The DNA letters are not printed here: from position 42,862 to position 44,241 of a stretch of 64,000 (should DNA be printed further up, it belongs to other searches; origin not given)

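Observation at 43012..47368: Stand-alone NurA-HerA pair in reversed order without Mre11/Rad50, followed by TPR and 6-TM genes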

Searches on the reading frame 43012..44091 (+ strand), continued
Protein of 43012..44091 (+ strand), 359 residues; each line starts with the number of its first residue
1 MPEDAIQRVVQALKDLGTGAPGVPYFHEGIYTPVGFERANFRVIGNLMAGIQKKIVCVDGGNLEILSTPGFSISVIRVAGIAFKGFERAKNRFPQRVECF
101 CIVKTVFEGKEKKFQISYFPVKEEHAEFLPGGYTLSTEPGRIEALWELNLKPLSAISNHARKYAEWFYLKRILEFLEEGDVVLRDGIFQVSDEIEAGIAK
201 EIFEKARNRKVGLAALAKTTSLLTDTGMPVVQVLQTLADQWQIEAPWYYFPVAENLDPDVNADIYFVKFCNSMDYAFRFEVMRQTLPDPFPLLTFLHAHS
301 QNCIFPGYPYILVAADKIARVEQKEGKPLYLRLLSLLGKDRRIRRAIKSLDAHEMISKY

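Call 43: fold_search(model_id=the predicted structure, library=pdb)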
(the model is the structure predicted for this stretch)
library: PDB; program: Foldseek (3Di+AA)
matches with E <= 10: 626; with E <= 0.001: 13
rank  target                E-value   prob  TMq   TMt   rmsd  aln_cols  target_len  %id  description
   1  2ygk_A                6.5e-08  1.00  0.48  0.53   8.2       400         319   13  Crystal structure of the NurA nuclease from Sulfolobus solfataricus (released 2011-12-14)
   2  1yvu                  4.3e-05  1.00  0.30  0.18  11.3       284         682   10  Crystal structure of A. aeolicus Argonaute (released 2005-08-09)
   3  2nub                  1.1e-04  1.00  0.27  0.16  12.5       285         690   10  Structure of Aquifex aeolicus Argonuate (released 2007-02-06)
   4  4w5t_A                1.3e-04  0.99  0.27  0.14  14.2       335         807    7  The Crystal Structure of Human Argonaute2 Bound to a Guide and Target RNA Containing Seed Pairing from 2-7 (released 2014-11-12)
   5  4w5o_A                1.8e-04  0.99  0.27  0.14  13.4       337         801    8  The Crystal Structure of Human Argonaute2 Bound to a Guide and Target RNA Containing Seed Pairing from 2-9 (released 2014-11-12)
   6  2f8s_A                2.1e-04  1.00  0.31  0.18  10.1       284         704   11  Crystal structure of Aa-Ago with externally-bound siRNA (released 2006-10-31)
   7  9qbl_B                3.5e-04  0.99  0.28  0.23  13.9       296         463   11  Crystal structure of Xanthobacter autotrophicus SPARDA mutant lacking DREN nuclease domains (released 2025-12-17)
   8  4z4i_A                3.9e-04  0.98  0.27  0.14  13.4       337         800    8  Human Argonaute2 A481T Mutant Bound to t1-G Target RNA (released 2015-09-23)
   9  4kxt_A                4.9e-04  0.98  0.29  0.15  13.2       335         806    9  Structure of human ARGONAUTE1 in complex with guide RNA (released 2013-07-31)
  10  6cbd_A                5.2e-04  0.98  0.28  0.15  13.4       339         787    8  Crystal Structure of Human Argonaute2 Bound to Three Tryptophans (released 2018-04-18)
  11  7ki3_D                5.5e-04  0.97  0.28  0.15  13.2       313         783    8  Human Argonaute2:miR-122 bound to the HCV genotype 1a site-1 RNA (released 2021-10-06)
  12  9qbq_B                6.9e-04  0.99  0.29  0.24  13.2       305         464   11  Crystal structure of apo SPARDA complex from Xanthobacter autotrophicus (released 2025-12-17)
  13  5guh_A                8.1e-04  0.99  0.29  0.15  12.4       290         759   10  Crystal structure of silkworm PIWI-clade Argonaute Siwi bound to piRNA (released 2016-10-19)
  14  9qbp_B                1.4e-03  0.99  0.28  0.23  13.8       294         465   10  Crystal structure of Enhydrobacter aerosaccus apo SPARDA complex (released 2025-12-17)
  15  7swf_A                1.8e-03  0.96  0.30  0.16   9.9       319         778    8  Cryo-EM structure of Arabidopsis Ago10-guide-target RNA complex in a central duplex conformation (released 2022-08-03)
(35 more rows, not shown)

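Call 56: search_dna_similar(query=window:43012-44091:+, collection=plasmids, mode=protein, max_rows=8)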
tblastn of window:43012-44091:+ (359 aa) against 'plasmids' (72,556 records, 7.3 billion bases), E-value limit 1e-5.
No match.
